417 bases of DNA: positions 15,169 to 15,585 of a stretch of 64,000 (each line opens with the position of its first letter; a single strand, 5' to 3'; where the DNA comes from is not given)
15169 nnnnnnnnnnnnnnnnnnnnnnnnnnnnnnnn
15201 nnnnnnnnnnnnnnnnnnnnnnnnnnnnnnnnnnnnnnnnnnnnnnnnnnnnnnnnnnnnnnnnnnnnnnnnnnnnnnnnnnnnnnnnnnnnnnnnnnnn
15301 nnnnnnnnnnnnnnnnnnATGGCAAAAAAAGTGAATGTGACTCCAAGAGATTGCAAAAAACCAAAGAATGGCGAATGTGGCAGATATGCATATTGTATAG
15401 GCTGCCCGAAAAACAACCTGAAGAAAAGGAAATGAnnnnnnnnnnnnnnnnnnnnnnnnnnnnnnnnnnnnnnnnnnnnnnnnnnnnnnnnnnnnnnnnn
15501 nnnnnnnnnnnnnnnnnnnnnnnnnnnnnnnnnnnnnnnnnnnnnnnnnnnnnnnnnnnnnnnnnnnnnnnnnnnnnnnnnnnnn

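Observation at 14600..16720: GC-shifted island: three tandem Cys-rich cationic mini-ORFs followed by an OMP-decarboxylase-fold enzyme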

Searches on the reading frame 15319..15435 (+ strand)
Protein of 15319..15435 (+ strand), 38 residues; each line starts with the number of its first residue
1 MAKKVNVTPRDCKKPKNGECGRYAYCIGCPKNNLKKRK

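Call 5: search_protein_families(library=pfam, proteins=[window:15319-15435:+], max_evalue=1)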
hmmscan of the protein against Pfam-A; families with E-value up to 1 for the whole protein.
window:15319-15435:+ (38 aa): 0 families

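Call 6: search_protein_families(library=ncbifam, proteins=[window:15319-15435:+], max_evalue=1)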
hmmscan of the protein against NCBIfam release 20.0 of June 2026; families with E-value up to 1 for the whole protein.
window:15319-15435:+ (38 aa): 0 families

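Call 65: search_protein_families(library=padloc, proteins=[window:15319-15435:+], max_evalue=0.1)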
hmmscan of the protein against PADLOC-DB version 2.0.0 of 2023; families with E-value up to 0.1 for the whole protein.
window:15319-15435:+ (38 aa): 0 families

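Call 69: search_protein_representatives(protein=window:15319-15432:+)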
Query: 38 residues. Proteins with E-value up to 0.001 (for the whole library): 4; up to 1e-10: 1; up to 1e-30: 0. The best 4 are listed.
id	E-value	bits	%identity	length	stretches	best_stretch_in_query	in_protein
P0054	2.7e-12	61.2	81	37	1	1-38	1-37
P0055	6.5e-07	44.8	35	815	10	10-32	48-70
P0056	5.7e-06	41.9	67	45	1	3-35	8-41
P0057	7.6e-04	35.4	58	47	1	3-38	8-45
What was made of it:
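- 15319..15435 (+): Mini-ORF3: 38 aa, C-K-K-P-x4-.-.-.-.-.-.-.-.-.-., with a basic tail. Its stop codon is 12 nt before the enzyme's ATG. An exhaustive search of 1.84 billion representative proteins gives three true homologues at 81, 67 and 58% identity (call 69).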

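Call 71: find_encoding_contigs(protein=P0054, flank=4000, max_places=3)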
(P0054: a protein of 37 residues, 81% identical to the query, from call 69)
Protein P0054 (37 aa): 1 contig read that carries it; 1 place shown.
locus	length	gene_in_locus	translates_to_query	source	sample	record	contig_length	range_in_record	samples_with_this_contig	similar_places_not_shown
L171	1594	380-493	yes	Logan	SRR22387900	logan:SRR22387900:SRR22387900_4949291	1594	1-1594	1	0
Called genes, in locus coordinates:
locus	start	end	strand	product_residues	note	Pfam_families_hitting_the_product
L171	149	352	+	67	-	-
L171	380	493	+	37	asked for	-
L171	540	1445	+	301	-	PF00215:OMPdecase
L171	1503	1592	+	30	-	?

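Call 72: find_encoding_contigs(protein=P0056, flank=4000, max_places=3)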
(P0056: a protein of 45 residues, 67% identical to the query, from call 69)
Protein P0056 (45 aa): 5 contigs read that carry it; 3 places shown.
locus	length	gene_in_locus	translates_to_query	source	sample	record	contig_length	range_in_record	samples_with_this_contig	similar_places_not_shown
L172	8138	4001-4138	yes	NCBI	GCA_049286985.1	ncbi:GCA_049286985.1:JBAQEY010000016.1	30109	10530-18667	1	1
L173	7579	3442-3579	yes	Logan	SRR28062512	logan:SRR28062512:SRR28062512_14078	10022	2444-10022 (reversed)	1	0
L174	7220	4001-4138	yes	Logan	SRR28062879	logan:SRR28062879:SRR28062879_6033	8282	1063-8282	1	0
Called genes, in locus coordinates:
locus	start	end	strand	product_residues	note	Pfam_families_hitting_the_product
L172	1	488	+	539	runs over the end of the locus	PF09603:Fib_succ_major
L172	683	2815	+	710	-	-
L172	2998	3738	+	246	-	PF03118:RNA_pol_A_CTD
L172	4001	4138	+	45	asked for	-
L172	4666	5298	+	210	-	-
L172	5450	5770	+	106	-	-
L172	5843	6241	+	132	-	PF07883:Cupin_2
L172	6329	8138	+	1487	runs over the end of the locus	PF00176:SNF2-rel_dom, PF00270:DEAD (faint), PF00271:Helicase_C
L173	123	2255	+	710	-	-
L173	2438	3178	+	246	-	PF03118:RNA_pol_A_CTD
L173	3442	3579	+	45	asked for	-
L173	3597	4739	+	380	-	-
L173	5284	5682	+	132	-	PF07883:Cupin_2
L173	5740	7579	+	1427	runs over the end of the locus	?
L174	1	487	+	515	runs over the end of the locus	?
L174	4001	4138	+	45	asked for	-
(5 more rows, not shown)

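Call 73: find_encoding_contigs(protein=P0057, flank=4000, max_places=3)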
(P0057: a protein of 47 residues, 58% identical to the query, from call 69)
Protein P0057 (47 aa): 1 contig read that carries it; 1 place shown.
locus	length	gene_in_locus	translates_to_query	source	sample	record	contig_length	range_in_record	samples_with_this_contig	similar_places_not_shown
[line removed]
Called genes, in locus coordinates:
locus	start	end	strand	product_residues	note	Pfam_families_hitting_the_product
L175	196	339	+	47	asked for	-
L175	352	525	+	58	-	?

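Call 82: predict_structure(alignment_id=A5)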
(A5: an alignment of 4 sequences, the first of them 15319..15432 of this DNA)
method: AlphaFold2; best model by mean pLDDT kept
length: 38 residues; sequences in the alignment: 4
mean_pLDDT: 57.4   pTM: 0.20
mean pLDDT of the five models: 57.4, 55.8, 54.5, 49.8, 47.8
residues with pLDDT >= 90: 0; 70-90: 0; 50-70: 30; < 50: 8
segments of 3 or more residues with pLDDT < 50: 1-4, 35-38
pLDDT, mean of each block of 10 residues (from residue 1): 52 63 65 48
secondary structure, 60 per line:
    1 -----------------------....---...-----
elements in order: H24-27
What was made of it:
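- On Cys4 zinc-binding mini-proteins (zinc ribbon or knuckle type): The AF2 model of mini-ORF3 has pLDDT 57 and pTM 0.20 (call 82).
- The AF2 model of mini-ORF3 is uninformative, with pLDDT 57 (call 82).
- Tried and rejected: AF2 of mini-ORF3: confidence too low to use, so no fold search was run on it (call 82).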
